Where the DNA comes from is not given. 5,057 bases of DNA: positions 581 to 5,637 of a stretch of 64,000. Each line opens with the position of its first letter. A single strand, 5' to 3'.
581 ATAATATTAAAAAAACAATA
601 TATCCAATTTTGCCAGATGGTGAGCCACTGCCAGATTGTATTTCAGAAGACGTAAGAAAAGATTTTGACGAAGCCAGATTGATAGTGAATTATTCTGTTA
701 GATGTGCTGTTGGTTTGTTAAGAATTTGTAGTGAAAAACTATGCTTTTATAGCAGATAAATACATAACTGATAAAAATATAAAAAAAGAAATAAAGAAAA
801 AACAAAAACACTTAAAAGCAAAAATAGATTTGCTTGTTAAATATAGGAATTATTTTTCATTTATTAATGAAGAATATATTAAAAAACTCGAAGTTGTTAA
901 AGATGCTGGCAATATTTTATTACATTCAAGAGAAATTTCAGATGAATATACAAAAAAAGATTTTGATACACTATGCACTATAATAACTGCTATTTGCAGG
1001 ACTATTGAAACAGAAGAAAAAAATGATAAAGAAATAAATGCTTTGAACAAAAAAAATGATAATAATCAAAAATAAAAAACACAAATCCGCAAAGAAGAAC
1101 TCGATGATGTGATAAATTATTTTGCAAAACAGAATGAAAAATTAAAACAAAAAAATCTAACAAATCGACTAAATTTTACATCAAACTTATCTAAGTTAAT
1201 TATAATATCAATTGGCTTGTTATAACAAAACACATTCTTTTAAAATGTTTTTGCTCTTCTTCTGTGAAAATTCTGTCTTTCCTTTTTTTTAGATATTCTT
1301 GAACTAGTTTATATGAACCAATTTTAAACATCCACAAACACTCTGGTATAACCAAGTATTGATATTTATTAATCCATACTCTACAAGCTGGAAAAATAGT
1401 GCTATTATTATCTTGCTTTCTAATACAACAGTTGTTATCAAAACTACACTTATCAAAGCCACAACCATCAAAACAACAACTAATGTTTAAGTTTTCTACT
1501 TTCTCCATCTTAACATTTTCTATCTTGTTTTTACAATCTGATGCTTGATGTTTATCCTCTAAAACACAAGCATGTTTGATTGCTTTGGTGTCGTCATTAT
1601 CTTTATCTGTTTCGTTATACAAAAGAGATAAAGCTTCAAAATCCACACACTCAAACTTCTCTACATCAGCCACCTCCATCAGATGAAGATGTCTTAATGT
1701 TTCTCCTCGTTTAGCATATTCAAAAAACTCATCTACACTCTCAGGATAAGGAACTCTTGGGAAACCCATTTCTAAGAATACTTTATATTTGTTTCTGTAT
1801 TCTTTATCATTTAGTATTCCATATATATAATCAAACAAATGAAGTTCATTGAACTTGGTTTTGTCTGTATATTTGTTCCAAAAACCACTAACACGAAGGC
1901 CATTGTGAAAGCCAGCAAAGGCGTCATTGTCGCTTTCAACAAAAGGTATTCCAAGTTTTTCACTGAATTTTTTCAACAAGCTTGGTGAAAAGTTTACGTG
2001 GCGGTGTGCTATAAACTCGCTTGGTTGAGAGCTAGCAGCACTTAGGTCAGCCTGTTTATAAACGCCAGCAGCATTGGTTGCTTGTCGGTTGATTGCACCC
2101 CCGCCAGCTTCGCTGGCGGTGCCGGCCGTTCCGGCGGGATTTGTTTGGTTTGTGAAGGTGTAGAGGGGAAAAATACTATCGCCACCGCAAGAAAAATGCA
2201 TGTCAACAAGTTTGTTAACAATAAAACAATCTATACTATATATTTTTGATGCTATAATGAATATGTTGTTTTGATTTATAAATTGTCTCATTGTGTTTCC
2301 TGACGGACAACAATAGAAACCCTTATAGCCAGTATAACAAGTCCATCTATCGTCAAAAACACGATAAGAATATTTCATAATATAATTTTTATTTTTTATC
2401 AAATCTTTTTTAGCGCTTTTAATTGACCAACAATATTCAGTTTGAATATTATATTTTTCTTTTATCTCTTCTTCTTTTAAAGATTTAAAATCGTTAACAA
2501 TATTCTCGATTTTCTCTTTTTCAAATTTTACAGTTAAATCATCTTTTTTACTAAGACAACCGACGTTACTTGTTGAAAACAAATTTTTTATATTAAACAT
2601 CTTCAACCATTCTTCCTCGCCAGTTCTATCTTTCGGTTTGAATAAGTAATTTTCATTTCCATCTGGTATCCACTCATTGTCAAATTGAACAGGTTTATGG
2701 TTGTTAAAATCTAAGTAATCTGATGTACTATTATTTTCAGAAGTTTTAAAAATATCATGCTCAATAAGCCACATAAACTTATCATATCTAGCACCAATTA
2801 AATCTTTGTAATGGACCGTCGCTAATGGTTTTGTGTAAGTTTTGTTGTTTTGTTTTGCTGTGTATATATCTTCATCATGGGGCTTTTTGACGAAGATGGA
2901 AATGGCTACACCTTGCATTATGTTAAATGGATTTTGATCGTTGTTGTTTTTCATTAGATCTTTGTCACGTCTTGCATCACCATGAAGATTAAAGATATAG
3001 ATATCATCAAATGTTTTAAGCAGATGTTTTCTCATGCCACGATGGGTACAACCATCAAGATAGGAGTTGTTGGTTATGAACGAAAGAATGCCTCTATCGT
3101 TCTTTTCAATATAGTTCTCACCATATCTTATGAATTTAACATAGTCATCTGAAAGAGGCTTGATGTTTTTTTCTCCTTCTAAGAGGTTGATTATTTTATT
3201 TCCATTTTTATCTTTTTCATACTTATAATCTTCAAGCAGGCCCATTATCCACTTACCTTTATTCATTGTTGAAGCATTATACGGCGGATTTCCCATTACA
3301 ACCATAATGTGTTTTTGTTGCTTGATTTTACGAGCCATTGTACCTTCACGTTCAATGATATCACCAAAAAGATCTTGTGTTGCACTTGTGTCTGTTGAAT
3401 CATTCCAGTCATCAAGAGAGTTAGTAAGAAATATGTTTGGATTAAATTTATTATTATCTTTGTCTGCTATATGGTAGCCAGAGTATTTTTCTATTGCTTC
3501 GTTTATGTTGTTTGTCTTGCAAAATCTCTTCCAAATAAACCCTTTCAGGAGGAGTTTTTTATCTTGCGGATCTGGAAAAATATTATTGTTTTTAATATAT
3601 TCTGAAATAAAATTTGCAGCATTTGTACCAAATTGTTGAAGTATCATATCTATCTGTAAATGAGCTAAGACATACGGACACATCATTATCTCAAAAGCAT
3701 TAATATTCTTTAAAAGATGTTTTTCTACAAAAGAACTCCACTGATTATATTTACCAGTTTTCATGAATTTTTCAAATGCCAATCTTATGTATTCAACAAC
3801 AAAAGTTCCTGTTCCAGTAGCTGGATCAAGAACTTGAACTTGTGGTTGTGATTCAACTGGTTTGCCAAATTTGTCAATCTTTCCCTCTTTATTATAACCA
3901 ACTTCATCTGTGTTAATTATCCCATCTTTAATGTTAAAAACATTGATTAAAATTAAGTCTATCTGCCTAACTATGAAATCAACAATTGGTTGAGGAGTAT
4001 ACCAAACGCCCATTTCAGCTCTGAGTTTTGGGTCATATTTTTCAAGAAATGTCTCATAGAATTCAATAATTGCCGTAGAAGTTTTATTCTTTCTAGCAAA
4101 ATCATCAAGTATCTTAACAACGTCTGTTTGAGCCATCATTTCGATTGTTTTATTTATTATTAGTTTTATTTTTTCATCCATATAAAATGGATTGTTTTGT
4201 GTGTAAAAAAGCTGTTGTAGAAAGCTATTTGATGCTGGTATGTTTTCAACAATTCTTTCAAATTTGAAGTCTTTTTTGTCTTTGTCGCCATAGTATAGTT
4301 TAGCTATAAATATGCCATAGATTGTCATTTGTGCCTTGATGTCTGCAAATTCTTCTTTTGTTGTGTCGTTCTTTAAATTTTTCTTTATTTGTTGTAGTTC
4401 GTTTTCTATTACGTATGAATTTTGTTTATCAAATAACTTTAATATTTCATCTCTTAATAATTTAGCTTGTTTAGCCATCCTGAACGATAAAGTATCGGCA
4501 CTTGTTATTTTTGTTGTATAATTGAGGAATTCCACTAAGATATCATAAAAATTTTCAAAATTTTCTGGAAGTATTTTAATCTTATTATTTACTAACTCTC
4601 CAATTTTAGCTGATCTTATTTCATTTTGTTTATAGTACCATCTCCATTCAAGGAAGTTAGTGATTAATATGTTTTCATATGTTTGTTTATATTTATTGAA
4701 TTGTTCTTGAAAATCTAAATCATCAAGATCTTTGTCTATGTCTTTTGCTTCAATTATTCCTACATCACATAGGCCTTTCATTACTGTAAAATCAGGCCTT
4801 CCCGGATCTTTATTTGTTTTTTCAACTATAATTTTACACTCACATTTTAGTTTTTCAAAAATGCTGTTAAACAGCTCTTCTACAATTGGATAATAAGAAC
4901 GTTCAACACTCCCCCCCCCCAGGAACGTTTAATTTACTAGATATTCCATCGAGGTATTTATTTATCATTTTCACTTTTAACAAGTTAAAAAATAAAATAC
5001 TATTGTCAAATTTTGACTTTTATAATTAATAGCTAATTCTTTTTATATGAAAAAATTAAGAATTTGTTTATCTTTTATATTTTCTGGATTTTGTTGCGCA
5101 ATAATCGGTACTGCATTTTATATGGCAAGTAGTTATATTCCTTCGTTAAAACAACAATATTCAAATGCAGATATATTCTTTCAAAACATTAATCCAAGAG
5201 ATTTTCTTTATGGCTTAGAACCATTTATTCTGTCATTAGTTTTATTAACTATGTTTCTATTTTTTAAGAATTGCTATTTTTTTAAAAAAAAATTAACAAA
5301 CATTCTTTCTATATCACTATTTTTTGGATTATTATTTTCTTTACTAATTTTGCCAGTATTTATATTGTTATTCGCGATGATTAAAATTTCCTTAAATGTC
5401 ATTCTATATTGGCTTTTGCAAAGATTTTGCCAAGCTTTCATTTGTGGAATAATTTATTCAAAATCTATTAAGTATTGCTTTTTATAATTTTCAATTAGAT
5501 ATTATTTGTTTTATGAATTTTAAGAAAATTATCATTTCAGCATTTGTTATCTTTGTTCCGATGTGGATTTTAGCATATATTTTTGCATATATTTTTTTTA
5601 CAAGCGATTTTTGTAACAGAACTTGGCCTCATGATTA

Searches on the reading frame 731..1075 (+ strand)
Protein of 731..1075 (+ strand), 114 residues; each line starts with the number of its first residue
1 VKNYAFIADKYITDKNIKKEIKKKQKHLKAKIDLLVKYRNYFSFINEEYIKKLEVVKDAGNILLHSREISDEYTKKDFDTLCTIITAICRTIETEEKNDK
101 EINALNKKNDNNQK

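Call 8: search_protein_families(library=pfam, proteins=[window:731-1075:+], max_evalue=0.01)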
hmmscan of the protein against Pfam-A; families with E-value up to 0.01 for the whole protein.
window:731-1075:+ (114 aa): 1 family
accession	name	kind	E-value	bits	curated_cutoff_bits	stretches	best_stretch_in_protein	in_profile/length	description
PF13643.11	DUF4145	-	0.00051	20.5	23.1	1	18-84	27-86/88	Domain of unknown function (DUF4145)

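Call 46: search_protein_families(library=padloc, proteins=[window:731-1075:+], max_evalue=0.01)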
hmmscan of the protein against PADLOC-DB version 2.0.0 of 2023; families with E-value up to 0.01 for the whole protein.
window:731-1075:+ (114 aa): 0 families

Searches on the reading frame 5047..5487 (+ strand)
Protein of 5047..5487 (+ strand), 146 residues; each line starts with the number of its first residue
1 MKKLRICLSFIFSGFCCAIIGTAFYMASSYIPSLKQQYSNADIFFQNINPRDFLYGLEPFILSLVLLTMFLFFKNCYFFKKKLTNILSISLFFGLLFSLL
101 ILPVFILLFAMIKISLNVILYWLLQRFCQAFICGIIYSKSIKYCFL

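Call 8: search_protein_families(library=pfam, proteins=[window:5047-5487:+], max_evalue=0.01)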
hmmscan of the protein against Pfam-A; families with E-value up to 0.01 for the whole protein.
window:5047-5487:+ (146 aa): 0 families

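Call 9: search_protein_families(library=ncbifam, proteins=[window:5047-5487:+], max_evalue=0.001)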
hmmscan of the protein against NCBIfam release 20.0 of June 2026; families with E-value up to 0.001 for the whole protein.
window:5047-5487:+ (146 aa): 0 families

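Call 19: find_encoding_contigs(protein=window:5047-5487:+, flank=8000, max_places=10)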
Protein window:5047-5487:+ (146 aa): 5 contigs read that carry it; 2 places shown.
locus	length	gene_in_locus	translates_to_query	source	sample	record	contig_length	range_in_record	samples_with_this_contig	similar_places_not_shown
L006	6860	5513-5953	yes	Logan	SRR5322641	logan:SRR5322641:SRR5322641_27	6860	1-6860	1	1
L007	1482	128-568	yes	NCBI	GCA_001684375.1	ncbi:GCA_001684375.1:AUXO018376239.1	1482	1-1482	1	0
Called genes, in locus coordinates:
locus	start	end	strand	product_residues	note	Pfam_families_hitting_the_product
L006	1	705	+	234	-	?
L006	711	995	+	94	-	-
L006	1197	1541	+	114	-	-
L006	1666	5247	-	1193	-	PF18135:Type_ISP_C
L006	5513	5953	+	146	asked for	-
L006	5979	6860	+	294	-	?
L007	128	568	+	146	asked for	-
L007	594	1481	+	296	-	?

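Call 46: search_protein_families(library=padloc, proteins=[window:5047-5487:+], max_evalue=0.01)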
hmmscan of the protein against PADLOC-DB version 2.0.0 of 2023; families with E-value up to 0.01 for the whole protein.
window:5047-5487:+ (146 aa): 0 families
